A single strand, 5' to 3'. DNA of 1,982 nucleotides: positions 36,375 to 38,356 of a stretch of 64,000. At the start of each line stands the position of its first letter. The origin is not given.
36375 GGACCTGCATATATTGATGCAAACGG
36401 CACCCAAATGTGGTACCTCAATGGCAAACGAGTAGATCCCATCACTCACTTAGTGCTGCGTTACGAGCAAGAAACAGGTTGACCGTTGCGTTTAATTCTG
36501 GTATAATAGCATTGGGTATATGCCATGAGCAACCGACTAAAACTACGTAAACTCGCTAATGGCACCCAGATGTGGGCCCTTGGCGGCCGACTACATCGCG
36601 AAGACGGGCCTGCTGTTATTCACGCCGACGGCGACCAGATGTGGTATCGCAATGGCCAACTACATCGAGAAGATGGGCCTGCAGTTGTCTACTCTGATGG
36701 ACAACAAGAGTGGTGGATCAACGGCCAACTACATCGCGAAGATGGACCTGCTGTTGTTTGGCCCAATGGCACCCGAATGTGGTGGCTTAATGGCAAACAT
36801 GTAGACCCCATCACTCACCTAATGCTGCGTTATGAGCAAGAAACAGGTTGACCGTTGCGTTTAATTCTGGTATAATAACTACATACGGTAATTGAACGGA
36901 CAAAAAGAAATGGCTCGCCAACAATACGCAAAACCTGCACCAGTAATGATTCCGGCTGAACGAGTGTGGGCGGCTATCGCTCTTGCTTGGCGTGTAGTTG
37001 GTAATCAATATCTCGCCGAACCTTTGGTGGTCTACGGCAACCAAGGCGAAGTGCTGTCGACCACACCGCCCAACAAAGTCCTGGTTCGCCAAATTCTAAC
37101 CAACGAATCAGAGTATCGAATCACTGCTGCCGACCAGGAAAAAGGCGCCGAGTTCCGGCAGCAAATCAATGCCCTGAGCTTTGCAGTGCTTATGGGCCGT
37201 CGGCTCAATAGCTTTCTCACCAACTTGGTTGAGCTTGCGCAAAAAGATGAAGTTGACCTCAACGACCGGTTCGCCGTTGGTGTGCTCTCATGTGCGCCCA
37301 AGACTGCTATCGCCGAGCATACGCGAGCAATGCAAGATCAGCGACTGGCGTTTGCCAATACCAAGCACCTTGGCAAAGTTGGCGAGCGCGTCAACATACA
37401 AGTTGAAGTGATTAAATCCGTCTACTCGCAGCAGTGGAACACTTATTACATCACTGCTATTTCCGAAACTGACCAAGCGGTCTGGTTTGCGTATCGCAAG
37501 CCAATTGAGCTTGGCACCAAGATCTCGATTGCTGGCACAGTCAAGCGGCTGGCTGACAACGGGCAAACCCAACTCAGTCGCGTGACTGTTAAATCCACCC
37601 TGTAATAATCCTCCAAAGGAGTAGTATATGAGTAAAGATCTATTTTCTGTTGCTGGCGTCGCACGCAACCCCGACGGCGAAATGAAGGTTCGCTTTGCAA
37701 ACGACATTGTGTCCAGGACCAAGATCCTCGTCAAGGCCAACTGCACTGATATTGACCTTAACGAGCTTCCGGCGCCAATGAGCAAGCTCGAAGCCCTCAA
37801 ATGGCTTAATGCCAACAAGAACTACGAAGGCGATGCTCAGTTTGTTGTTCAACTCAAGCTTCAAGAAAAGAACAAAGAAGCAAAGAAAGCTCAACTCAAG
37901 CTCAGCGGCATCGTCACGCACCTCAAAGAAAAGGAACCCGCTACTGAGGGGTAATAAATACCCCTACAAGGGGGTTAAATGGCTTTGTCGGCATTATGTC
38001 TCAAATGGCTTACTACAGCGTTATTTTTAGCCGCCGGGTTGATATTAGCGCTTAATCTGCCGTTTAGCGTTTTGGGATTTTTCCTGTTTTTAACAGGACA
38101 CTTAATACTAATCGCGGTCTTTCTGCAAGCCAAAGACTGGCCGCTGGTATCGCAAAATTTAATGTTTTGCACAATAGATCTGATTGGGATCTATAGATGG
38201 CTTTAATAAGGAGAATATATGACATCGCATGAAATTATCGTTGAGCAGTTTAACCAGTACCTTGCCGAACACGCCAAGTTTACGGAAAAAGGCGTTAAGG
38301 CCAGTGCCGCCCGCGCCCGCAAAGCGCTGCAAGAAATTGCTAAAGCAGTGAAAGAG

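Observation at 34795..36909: Tandem array of five MORN-variant repeat genes with unit-wise duplicated promoters and variable repeat number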

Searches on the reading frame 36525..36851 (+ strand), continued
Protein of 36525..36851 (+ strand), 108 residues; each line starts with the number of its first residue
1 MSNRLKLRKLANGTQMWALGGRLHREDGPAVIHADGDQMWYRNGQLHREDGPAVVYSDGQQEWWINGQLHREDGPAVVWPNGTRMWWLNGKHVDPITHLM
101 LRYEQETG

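Call 83: search_protein_families(library=pfam, proteins=[P0121, P0126, P0138, P0189, P0228, P0235], max_evalue=0.0001)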
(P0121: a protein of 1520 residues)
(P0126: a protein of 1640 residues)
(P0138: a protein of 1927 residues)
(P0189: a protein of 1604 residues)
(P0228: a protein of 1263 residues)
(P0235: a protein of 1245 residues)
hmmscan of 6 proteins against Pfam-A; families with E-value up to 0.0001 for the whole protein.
P0121 (1520 aa): 2 families
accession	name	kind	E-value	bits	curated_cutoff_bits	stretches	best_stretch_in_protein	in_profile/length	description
PF20530.3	DUF6745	-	3.1e-06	27.1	27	0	829-870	52-87/206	Domain of unknown function (DUF6745)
PF22692.1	LlgE_F_G_D1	-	8e-05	23.2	27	0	307-335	11-39/64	Flagellar hook protein FlgE/F/G D1 domain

P0126 (1640 aa): 4 families
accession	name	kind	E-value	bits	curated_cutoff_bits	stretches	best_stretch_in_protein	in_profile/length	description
PF01816.23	LRV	-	5e-45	149.3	21.6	0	667-692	1-26/26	Leucine rich repeat variant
PF25591.1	LRV_2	-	1.1e-17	64.2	27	0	854-891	5-41/61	Leucine Rich Repeat Variant domain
PF02985.28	HEAT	-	3.5e-17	61.3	23.5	0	736-753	5-22/31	HEAT repeat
PF13646.12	HEAT_2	-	2.2e-09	37.9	27.7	0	683-726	4-52/88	HEAT repeats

P0138 (1927 aa): 0 families

P0189 (1604 aa): 0 families

P0228 (1263 aa): 0 families

P0235 (1245 aa): 1 family
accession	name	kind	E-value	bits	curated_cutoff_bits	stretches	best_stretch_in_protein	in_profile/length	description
PF20530.3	DUF6745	-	1.2e-05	25.2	27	0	45-74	63-92/206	Domain of unknown function (DUF6745)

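Call 94: search_solved_structures(query=A3, max_evalue=10, show_alignments=2)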
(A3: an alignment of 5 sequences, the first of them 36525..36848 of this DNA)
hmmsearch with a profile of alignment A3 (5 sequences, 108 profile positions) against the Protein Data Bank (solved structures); distinct sequences matched with E-value up to 10: 4.
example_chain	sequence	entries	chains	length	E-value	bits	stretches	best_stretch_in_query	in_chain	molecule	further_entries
8c50_A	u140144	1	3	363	0.069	16.1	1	26-83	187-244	Curlin associated repeat-containing protein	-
8k3l_B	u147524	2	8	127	0.63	13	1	40-66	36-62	NB3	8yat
8k0a_A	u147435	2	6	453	0.81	12.7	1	36-67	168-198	3-phenylpropionate/cinnamic acid dioxygenase subunit alpha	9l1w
2x1p_A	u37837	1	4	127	1.1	12.2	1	33-68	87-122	GELSOLIN NANOBODY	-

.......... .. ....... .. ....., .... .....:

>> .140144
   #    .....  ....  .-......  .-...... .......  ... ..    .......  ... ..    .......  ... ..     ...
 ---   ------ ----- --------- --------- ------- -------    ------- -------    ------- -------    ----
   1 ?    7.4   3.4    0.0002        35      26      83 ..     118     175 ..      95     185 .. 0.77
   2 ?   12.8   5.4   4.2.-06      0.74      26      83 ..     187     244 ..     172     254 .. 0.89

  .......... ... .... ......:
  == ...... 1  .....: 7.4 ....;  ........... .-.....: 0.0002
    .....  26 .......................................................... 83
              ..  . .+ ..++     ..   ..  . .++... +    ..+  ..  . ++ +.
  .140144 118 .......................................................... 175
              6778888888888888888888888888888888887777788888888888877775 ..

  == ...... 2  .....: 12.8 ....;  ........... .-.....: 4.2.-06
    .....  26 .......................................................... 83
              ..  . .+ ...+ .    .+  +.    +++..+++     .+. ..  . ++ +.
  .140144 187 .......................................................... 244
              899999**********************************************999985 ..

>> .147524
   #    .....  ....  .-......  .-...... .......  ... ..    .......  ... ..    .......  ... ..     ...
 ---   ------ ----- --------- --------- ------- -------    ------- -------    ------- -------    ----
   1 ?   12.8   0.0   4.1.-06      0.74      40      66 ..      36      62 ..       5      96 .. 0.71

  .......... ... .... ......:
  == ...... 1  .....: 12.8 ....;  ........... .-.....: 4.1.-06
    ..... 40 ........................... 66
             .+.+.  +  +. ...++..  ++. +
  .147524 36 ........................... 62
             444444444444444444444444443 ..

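Call 98: find_encoding_contigs(protein=P0017, flank=7000, max_places=1)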
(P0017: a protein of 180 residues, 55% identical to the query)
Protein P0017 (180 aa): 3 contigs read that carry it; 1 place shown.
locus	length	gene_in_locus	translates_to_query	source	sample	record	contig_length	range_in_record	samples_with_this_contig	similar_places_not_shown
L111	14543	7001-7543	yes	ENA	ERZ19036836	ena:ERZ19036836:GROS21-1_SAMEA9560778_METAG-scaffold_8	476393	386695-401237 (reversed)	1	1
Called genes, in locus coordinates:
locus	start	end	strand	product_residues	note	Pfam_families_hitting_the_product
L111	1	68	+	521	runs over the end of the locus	-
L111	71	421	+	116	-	-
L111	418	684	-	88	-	-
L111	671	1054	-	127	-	PF02675:AdoMet_dc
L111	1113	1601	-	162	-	PF18143:HAD_SAK_2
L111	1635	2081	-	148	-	PF00210:Ferritin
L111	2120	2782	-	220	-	PF18760:ART-PolyVal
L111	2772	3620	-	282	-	-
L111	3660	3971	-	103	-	-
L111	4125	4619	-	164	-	-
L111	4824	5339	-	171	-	-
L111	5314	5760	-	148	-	-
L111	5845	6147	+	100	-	-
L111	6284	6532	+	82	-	PF14090:HTH_39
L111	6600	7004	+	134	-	-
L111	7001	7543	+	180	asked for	-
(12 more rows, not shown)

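Call 99: find_encoding_contigs(protein=P0099, flank=7000, max_places=1)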
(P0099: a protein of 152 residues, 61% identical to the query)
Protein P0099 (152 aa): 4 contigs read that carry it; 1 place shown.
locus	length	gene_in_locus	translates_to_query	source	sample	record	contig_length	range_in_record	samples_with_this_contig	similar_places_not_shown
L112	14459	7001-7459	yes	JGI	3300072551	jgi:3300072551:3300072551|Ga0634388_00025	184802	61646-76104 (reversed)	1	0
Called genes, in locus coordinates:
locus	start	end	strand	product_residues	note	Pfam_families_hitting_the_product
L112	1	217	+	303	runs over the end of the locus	PF13481:AAA_25, PF06745:ATPase, PF25199:nSTAND_NTPase5 (faint)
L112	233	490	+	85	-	-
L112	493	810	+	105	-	PF20530:DUF6745 (faint)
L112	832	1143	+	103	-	-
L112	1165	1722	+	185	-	-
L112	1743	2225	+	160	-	-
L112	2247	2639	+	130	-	-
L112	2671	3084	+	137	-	-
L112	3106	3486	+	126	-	-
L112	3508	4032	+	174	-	-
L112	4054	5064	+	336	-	-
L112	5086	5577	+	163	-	-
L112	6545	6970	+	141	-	-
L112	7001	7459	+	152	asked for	PF20530:DUF6745 (faint)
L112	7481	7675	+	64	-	-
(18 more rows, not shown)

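Call 100: find_encoding_contigs(protein=P0089, flank=7000, max_places=1)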
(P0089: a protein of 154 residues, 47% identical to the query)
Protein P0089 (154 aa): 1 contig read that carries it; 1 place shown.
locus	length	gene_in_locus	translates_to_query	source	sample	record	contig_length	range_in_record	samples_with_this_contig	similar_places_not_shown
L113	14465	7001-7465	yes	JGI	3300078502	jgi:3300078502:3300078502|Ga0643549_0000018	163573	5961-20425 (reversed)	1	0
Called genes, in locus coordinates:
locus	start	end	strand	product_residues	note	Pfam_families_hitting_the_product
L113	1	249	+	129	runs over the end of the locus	-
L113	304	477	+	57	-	-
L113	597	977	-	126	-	-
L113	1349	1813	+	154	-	-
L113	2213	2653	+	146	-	PF03330:DPBB_1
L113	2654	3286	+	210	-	-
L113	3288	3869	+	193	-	PF00300:His_Phos_1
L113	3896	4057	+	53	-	-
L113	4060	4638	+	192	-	PF00777:Glyco_transf_29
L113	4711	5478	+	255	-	PF10127:RlaP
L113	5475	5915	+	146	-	-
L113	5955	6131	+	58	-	-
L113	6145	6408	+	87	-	-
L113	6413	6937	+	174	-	-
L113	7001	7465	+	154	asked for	-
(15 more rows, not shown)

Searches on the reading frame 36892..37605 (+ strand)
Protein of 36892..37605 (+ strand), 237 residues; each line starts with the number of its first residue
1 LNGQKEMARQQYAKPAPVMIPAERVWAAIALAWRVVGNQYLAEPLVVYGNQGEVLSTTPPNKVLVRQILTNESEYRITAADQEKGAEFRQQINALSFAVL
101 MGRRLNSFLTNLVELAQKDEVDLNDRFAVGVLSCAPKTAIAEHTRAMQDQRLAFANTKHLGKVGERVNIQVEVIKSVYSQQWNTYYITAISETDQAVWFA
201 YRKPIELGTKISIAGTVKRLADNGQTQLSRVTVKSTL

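Call 12: search_protein_families(library=phrogs, proteins=[window:36892-37605:+], max_evalue=0.01)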
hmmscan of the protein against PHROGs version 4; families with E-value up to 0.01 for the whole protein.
window:36892-37605:+ (237 aa): 2 families
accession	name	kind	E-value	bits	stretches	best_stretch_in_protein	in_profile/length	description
phrog_2319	-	unknown function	2.5e-11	44.5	1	73-234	224-397/399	-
phrog_3628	-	unknown function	3.1e-05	24.3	1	139-221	155-240/257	-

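Call 25: search_protein_families(library=ncbifam, proteins=[window:36892-37605:+], max_evalue=1)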
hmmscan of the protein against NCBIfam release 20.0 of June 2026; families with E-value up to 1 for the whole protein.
window:36892-37605:+ (237 aa): 0 families

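Call 35: find_related_loci(query=window:36910-37602:+, collection=viral_contigs, flank=6000)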
Query window:36910-37602:+ (231 aa) in viral_contigs; peptide patterns used: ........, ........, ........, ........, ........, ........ (x = any residue, [..] = any of these).
4 stretches matched a pattern, but none encodes a relative of the query by tblastn (E <= 1e-3).

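Call 51: search_protein_families(library=pfam, proteins=[window:36910-37605:+], max_evalue=0.01)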
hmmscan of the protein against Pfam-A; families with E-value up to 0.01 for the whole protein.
window:36910-37605:+ (231 aa): 0 families

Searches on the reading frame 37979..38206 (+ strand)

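Call 89: search_protein_families(library=pfam, proteins=[window:37979-38206:+], max_evalue=0.01)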
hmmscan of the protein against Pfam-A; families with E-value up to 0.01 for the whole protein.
window:37979-38206:+ (75 aa): 1 family
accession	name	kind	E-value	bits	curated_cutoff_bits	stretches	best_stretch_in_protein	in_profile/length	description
PF04973.17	NMN_transporter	-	0.0066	16.9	27.3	1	10-74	2-66/175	Nicotinamide mononucleotide transporter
